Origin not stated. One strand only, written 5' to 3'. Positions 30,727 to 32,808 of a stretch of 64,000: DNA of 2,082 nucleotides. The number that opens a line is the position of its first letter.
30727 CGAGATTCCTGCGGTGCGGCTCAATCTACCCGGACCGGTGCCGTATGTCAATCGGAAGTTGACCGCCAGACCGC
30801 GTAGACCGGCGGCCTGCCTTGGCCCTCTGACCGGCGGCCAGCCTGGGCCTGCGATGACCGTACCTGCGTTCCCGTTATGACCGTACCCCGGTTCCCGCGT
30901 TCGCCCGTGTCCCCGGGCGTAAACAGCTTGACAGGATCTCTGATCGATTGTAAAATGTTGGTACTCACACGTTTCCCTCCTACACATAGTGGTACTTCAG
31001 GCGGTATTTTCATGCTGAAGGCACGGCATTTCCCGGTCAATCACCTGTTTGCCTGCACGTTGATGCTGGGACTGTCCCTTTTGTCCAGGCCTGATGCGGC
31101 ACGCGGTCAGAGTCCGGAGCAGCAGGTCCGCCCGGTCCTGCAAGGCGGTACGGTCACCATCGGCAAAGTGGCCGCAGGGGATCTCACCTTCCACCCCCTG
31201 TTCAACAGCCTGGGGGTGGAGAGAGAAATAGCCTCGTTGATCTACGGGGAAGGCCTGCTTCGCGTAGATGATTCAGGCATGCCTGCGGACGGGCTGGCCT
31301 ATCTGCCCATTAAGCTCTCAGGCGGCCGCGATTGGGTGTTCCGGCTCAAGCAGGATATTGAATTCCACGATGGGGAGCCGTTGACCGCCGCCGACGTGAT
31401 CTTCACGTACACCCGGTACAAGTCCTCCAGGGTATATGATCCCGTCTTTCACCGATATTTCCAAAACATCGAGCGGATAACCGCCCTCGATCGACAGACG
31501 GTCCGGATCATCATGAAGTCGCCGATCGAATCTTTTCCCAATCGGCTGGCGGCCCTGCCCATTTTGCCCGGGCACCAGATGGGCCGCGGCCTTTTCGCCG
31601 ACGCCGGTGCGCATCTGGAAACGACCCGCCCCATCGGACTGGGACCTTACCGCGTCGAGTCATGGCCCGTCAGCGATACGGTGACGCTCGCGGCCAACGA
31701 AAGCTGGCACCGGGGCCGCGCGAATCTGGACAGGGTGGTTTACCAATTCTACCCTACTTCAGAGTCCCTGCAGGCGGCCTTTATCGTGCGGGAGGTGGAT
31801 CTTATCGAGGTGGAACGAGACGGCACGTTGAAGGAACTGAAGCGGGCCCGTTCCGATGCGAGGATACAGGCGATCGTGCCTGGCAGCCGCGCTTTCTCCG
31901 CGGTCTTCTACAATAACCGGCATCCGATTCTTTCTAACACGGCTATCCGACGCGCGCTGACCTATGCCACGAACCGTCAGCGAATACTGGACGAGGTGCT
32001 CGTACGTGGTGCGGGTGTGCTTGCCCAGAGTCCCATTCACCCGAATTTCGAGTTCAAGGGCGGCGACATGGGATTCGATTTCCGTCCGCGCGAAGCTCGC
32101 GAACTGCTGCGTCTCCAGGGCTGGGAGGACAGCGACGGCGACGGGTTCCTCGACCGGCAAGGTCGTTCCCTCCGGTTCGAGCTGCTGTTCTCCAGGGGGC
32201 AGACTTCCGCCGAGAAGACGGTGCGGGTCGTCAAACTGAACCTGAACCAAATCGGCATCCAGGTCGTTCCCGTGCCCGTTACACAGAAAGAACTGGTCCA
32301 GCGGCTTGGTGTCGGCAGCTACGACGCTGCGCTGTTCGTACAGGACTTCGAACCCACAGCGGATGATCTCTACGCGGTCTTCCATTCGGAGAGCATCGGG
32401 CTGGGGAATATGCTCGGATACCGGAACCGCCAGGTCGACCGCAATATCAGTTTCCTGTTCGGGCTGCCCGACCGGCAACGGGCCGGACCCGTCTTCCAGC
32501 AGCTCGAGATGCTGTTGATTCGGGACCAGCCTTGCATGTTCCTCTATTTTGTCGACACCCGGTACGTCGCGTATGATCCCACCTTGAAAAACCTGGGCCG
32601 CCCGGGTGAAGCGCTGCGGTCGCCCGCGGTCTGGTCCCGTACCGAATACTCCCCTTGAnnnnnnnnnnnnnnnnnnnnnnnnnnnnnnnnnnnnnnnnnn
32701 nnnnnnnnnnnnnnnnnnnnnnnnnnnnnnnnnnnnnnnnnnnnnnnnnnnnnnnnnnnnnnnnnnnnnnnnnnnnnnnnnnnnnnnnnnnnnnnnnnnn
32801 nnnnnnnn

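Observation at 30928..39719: Solute-binding-protein-coupled two-component system (SBP5-HK-sigma54 RR) feeding a sigma54 promoter on a TonB-dependent receptor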

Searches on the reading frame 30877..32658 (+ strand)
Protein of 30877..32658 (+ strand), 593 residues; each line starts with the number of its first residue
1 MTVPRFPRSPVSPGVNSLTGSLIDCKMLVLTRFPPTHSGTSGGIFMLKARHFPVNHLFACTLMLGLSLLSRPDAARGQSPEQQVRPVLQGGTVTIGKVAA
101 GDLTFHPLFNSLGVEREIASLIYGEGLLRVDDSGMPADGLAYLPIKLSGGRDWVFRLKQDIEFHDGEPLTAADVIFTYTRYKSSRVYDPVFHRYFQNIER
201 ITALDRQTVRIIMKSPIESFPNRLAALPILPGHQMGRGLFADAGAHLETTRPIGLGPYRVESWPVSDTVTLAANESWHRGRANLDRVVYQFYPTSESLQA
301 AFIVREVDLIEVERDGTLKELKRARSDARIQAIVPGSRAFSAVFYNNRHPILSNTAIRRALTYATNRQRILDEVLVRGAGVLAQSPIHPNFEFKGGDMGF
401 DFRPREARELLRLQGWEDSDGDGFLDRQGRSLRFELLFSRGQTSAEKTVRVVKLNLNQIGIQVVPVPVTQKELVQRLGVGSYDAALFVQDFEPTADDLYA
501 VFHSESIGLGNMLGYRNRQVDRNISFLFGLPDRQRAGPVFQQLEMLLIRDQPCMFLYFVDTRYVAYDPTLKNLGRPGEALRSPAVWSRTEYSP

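Call 3: search_protein_families(library=pfam, proteins=[window:30877-32658:+])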
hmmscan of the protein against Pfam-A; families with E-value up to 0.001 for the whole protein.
window:30877-32658:+ (593 aa): 1 family
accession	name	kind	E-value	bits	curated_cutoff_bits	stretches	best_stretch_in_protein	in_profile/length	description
PF00496.27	SBP_bac_5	-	4.6e-61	207.4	32.4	1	149-499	15-358/368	Bacterial extracellular solute-binding proteins, family 5 Middle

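Call 12: find_homologous_proteins(query=window:31012-32655:+)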
Query window:31012-32655:+ (548 aa): 85 proteins with E <= 0.001 among 8000 candidates.
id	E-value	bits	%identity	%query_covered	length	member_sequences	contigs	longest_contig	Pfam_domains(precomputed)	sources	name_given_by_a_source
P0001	0.0e+0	1226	98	100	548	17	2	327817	PF00496.28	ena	-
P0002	0.0e+0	1110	89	100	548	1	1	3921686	PF00496.28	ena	-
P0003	0.0e+0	1104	87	100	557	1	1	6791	PF00496.28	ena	-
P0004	0.0e+0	1080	86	100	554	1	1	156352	PF00496.28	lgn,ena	-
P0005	0.0e+0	1079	85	100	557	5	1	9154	PF00496.28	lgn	-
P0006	0.0e+0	1075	85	100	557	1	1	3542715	PF00496.28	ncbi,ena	-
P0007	0.0e+0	1073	85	100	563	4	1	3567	PF00496.28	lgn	-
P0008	0.0e+0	1060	85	100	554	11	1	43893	PF00496.28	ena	-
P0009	0.0e+0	1060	85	100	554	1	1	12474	PF00496.28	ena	-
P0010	0.0e+0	1058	84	99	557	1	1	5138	PF00496.28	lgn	-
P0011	0.0e+0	1057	84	99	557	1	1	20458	PF00496.28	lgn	-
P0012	0.0e+0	1054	84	100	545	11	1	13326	PF00496.28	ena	-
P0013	0.0e+0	1051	84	100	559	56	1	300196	PF00496.28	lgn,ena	-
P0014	0.0e+0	1049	84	100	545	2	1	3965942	PF00496.28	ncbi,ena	-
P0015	0.0e+0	1048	83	100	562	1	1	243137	PF00496.28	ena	-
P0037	1.5e-218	745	60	99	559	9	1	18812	PF00496.28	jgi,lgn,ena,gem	-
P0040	4.2e-186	638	54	97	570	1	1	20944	PF00496.28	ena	-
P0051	1.8e-175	603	55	91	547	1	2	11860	PF00496.28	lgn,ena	-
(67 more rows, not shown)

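Call 13: search_protein_families(library=ncbifam, proteins=[window:31012-32658:+])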
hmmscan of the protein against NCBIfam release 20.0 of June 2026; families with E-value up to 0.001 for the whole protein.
window:31012-32658:+ (548 aa): 11 families
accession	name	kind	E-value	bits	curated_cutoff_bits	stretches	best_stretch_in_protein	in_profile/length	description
NF045467.1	Opp4A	equivalog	4.4e-31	107.7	650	1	40-418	29-428/556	oligopeptide ABC transporter substrate-binding protein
NF045468.1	Opp5A_nikA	equivalog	1.1e-30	106.6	600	1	80-419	46-364/488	nickel ABC transporter substrate-binding protein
TIGR02294.1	nickel_nikA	equivalog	2.3e-29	102.3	393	1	73-441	31-397/501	nickel ABC transporter substrate-binding protein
TIGR04028.1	SBP_KPN_01854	hypoth_equivalog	5.6e-19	68.1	468.5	1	107-419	61-378/509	TIGR04028 family ABC transporter substrate-binding protein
NF047575.1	opine_bind_CntA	exception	1.7e-18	66.5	800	1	104-445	90-433/535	staphylopine-dependent metal ABC transporter substrate-binding lipoprotein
NF011942.0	PRK15413.1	equivalog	7.1e-18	64.6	594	1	105-418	85-378/512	glutathione ABC transporter substrate-binding protein GsiB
NF011689.0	PRK15109.1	equivalog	1.2e-16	60.6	560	1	37-438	26-431/547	ABC transporter substrate-binding protein SapA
NF043070.1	DppA_dipep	equivalog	4.1e-13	48.7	1005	1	107-373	90-370/535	dipeptide ABC transporter periplasmic-binding protein DppA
NF011684.0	PRK15104.1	equivalog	2.4e-09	36.5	947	1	78-519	70-517/543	oligopeptide ABC transporter substrate-binding protein OppA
NF007287.0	PRK09755.1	equivalog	8.5e-08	31.5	1098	1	80-513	65-502/535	ABC transporter substrate-binding protein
NF010149.0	PRK13626.1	equivalog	2.1e-05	23.4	476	1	95-252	168-310/552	HTH-type transcriptional regulator SgrR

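Call 15: find_related_loci(query=A1, collection=genome_contigs, flank=10000)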
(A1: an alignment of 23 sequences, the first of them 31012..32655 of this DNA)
Query A1 (548 aa) in genome_contigs; peptide patterns used: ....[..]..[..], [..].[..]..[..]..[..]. (x = any residue, [..] = any of these).
119 stretches matched a pattern; 58 encode a relative of the query (tblastn E <= 1e-3); 53 distinct loci.
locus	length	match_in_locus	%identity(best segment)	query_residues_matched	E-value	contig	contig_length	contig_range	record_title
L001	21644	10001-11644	99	1-548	0e+0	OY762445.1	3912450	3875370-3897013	MAG: bacterium isolate 4d88f91b-64ba-49ef-9c7d-4906d56127d1 genome assembly, chromosome: 1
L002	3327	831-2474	98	1-548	0e+0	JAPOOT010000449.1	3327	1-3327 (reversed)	MAG: Gemmatimonadetes bacterium isolate APA_bin_41 c_000000089281, whole genome shotgun sequence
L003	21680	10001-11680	84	1-548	0e+0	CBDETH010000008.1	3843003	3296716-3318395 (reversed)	MAG: bacterium isolate a37c322d-fd18-4de0-acdf-9ec38001f2fc genome assembly, contig: contig_8, whole genome shotgun sequ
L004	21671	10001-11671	84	1-548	0e+0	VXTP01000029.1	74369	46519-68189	MAG: Gemmatimonadetes bacterium isolate SB0665_bin_8 NODE_222_length_74369_cov_13.541002, whole genome shotgun sequence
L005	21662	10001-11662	85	1-548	0e+0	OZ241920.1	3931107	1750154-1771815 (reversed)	MAG: bacterium isolate c159a2c7-7ae9-43f8-b1c6-a8821b09048b genome assembly, chromosome: 1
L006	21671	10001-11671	84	1-548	0e+0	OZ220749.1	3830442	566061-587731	MAG: bacterium isolate 072a604d-d951-4d4f-bb27-b5f30d89a258 genome assembly, chromosome: 1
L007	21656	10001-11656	84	1-545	0e+0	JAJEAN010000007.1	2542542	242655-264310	MAG: Candidatus Latescibacterota bacterium isolate jk18x7bins.54 k141_2599900, whole genome shotgun sequence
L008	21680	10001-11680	84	1-548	0e+0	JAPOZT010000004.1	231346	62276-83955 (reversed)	MAG: Gemmatimonadetes bacterium isolate IRC1_bin_16 NODE_36_length_231346_cov_20.7767, whole genome shotgun sequence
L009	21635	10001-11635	84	1-548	0e+0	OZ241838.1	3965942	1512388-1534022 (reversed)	MAG: bacterium isolate 834f4656-8c40-439b-be50-31c876aeaf38 genome assembly, chromosome: 1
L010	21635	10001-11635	84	1-548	0e+0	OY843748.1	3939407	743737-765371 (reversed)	MAG: bacterium isolate 9408d56b-0626-48ff-8cc4-40385ffb9045 genome assembly, chromosome: 1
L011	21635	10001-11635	83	1-548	0e+0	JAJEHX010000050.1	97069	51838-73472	MAG: Candidatus Latescibacterota bacterium isolate p16x63bins.21 k141_226977, whole genome shotgun sequence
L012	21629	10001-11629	82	1-548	0e+0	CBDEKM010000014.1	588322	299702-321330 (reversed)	MAG: bacterium isolate fecf1fe2-d5d3-4dbd-a99f-11e0e87e1ef0 genome assembly, contig: contig_14, whole genome shotgun seq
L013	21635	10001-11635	81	1-548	0e+0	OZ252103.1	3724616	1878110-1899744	MAG: bacterium isolate 8b9b2d7a-c40d-4f90-8ad6-3455a0001c0c genome assembly, chromosome: 1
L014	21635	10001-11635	80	1-548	0e+0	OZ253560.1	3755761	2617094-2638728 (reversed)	MAG: bacterium isolate 97c2cdc3-07c5-4390-9168-6b920e0bec44 genome assembly, chromosome: 1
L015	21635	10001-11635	80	1-548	0e+0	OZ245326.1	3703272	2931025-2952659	MAG: bacterium isolate 5c86cc85-80a8-49d9-b8ce-0f4659ada66a genome assembly, chromosome: 1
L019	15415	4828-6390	63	18-541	0e+0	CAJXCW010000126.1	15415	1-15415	TPA_asm: uncultured bacterium isolate ERR599008_bin.45_MetaBAT_v2.12.1_MAG genome assembly, contig: NODE_4100_length_154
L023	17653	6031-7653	52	1-543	0e+0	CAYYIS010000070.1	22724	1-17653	MAG TPA_asm: uncultured Gemmatimonadota bacterium isolate SRP077602_co4_478 genome assembly, contig: NODE_3766_length_22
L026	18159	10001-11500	57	44-541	0e+0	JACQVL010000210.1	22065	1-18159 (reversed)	MAG: Candidatus Latescibacterota bacterium isolate NC_groundwater_1462_Ag_S-0.65um_62_34 S_p65_S5_coassembly_k141_294657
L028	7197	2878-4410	38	32-541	1e-104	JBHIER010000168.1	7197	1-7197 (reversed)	MAG: bacterium isolate b2.sp2_bin.59 NODE_3925_length_7197_cov_4.092271, whole genome shotgun sequence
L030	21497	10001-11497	28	14-516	5e-52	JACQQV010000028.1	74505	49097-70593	MAG: Candidatus Omnitrophota bacterium isolate NC_groundwater_1342_Ag_S-0.2um_51_121 S_p2_S4_coassembly_k141_1174678, wh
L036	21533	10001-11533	29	12-529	3e-41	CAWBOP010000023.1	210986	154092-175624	MAG: Terriglobia bacterium isolate MFD01299.bin.2.51 genome assembly, contig: contig_71675, whole genome shotgun sequenc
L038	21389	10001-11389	26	47-515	3e-40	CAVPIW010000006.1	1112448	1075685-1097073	MAG: uncultured Nitrospiraceae bacterium isolate MFD00032.bin.1.256 genome assembly, contig: contig_18486, whole genome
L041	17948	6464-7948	24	55-522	5e-35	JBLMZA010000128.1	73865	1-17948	MAG: Acidobacteriota bacterium isolate MAG215 PRJNA951521_bin70_renamed_127, whole genome shotgun sequence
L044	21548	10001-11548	26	13-513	3e-29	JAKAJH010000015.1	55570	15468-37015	MAG: Bacteroidetes bacterium isolate WY3.bin82 NODE_799_length_55570_cov_1.534711, whole genome shotgun sequence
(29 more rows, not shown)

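Call 36: search_protein_families(library=pfam, proteins=[L023:8-2191:+, L023:2188-3066:+, L023:2990-4240:+, L023:4288-5667:-, L023:13900-16083:-, L019:1763-3208:-, L019:3468-4613:+, L019:13456-15333:-, L026:8018-9094:-, L028:792-2486:-], max_evalue=0.00001)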
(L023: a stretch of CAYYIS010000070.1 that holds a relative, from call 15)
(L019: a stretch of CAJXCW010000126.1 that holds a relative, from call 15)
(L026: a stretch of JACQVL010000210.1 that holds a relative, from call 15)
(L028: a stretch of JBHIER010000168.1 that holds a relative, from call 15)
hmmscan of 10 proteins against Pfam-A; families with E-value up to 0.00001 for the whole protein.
L023:8-2191:+ (727 aa): 4 families
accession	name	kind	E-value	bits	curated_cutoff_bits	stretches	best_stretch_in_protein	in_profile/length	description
PF02913.24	FAD-oxidase_C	-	1.8e-52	178.9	21.2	1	41-283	9-248/248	FAD linked oxidases, C-terminal domain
PF02754.22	CCG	-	8e-10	39.1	20.6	1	499-577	9-85/85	Cysteine-rich domain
PF13183.11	Fer4_8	-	1.4e-08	35.6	27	1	320-397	2-68/68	4Fe-4S dicluster domain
PF13534.11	Fer4_17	-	4.4e-08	34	22.2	1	323-398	2-61/61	4Fe-4S dicluster domain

L023:2188-3066:+ (292 aa): 3 families
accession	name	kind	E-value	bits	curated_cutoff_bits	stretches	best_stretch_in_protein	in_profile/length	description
PF06267.17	DUF1028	-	8.8e-78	261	26.2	1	9-203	1-193/193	Family of unknown function (DUF1028)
PF08823.16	PG_binding_2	-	3e-15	56.7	21.1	1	224-286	12-74/74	Putative peptidoglycan binding domain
PF01471.23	PG_binding_1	-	1.8e-06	28.5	23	1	229-261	4-36/57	Putative peptidoglycan binding domain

L023:2990-4240:+ (416 aa): 2 families
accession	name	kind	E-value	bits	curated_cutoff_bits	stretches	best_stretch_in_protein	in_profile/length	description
PF07690.21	MFS_1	-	7.1e-47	160.4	33.4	2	40-358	1-334/347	Major Facilitator Superfamily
PF12832.13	MFS_1_like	-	4e-07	29.8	25.2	1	40-370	4-353/373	MFS_1 like family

L023:4288-5667:- (459 aa): 3 families
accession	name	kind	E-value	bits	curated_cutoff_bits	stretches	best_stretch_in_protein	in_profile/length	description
PF00884.28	Sulfatase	-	4.1e-50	171.2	25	1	8-326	1-301/301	Sulfatase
PF16347.10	SGSH_C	-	3.2e-19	70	29.3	1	282-427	8-150/154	N-sulphoglucosamine sulphohydrolase, C-terminal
PF01663.27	Phosphodiest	-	3e-10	40.7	23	1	10-272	1-221/342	Type I phosphodiesterase / nucleotide pyrophosphatase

L023:13900-16083:- (727 aa): 0 families

L019:1763-3208:- (481 aa): 3 families
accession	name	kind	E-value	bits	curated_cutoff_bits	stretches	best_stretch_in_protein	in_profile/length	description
PF00884.28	Sulfatase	-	3.1e-50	171.6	25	1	30-347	1-300/301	Sulfatase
PF16347.10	SGSH_C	-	4.4e-19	69.6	29.3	1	304-449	8-150/154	N-sulphoglucosamine sulphohydrolase, C-terminal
PF01663.27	Phosphodiest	-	9e-08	32.5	23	1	32-294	1-221/342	Type I phosphodiesterase / nucleotide pyrophosphatase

L019:3468-4613:+ (381 aa): 3 families
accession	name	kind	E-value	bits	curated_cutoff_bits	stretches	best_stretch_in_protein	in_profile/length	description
PF14815.12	NUDIX_4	-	6.2e-27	94.1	35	1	246-362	2-112/113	NUDIX domain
PF00730.31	HhH-GPD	-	3.1e-22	79.4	26.2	1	45-177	1-105/108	HhH-GPD superfamily base excision DNA repair protein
PF00293.34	NUDIX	-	4.2e-09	37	21.1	1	243-361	3-131/134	NUDIX domain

L019:13456-15333:- (625 aa): 2 families
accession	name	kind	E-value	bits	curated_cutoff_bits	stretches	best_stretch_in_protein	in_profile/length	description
PF04389.22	Peptidase_M28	-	1.4e-17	64.5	21.3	1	184-403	5-191/193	Peptidase family M28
PF16254.10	DUF4910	-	1e-07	31.5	26.6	0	188-282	64-149/247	Domain of unknown function (DUF4910)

L026:8018-9094:- (358 aa): 2 families
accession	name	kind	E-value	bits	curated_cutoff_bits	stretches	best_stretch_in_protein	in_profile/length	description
PF22746.1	SHOCT-like_DUF2089-C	-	1.8e-11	43.7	27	1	5-29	3-27/32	SHOCT-like domain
PF13349.12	DUF4097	-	2.3e-10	40.7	22.9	1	71-299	6-212/247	Toastrack DUF4097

L028:792-2486:- (564 aa): 1 family
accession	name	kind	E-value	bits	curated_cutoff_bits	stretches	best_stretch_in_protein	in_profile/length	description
PF00474.23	SSF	-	1.9e-26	93.3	22.8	1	74-478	1-404/406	Sodium:solute symporter family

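Call 37: search_solved_structures(query=window:31012-32655:+, max_evalue=0.00001)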
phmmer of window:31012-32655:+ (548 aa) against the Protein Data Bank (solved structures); distinct sequences matched with E-value up to 0.00001: 88 (the best 60 are shown).
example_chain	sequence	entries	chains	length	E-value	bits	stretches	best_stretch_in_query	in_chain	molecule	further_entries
1xoc_A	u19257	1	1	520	3.3e-52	181.4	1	39-517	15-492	Oligopeptide-binding protein appA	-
3m8u_A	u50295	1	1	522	6.2e-26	94.7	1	105-509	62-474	Heme-binding protein A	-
6i3g_A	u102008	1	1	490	7.3e-26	94.4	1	103-540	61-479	ABC transporter, substrate-binding protein, family 5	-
4ofl_A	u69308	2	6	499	3.6e-25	92.1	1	103-499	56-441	Extracytoplasmic Nickel-Binding Protein YpYntA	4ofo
3ry3_A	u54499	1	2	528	4.1e-25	92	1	103-499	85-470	Putative solute-binding protein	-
8efz_A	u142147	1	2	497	8.8e-25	90.9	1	80-487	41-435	Extracellular solute-binding protein family 5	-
6tfq_A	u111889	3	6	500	7.6e-20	74.6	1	53-370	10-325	ABC transporter substrate-binding protein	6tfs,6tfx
4pft_A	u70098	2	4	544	3.2e-19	72.5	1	105-521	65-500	ABC transporter substrate-binding protein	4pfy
1vr5_A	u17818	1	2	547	3.3e-19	72.5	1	105-521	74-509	oligopeptide ABC transporter, periplasmic oligopeptide-binding protein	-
4oet_A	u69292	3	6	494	1.2e-18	70.6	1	77-416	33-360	Putative peptide ABC-transport system periplasmic peptide-binding protein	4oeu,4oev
2noo_A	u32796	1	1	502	1.4e-18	70.4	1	76-431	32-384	Nickel-binding periplasmic protein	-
1uiu_A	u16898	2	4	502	2.7e-18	69.5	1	77-430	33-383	Nickel-binding periplasmic protein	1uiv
8spm_A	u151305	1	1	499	3.6e-18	69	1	77-430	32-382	Nickel ABC transporter, nickel/metallophore periplasmic binding protein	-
3qim_A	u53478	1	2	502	3.7e-18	69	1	77-430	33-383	Nickel-binding periplasmic protein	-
3mzb_A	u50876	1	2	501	3.7e-18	69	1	77-430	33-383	Nickel-binding periplasmic protein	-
5yqw_A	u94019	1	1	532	6.3e-12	48.4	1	109-508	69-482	Peptide ABC transporter, periplasmic peptide-binding protein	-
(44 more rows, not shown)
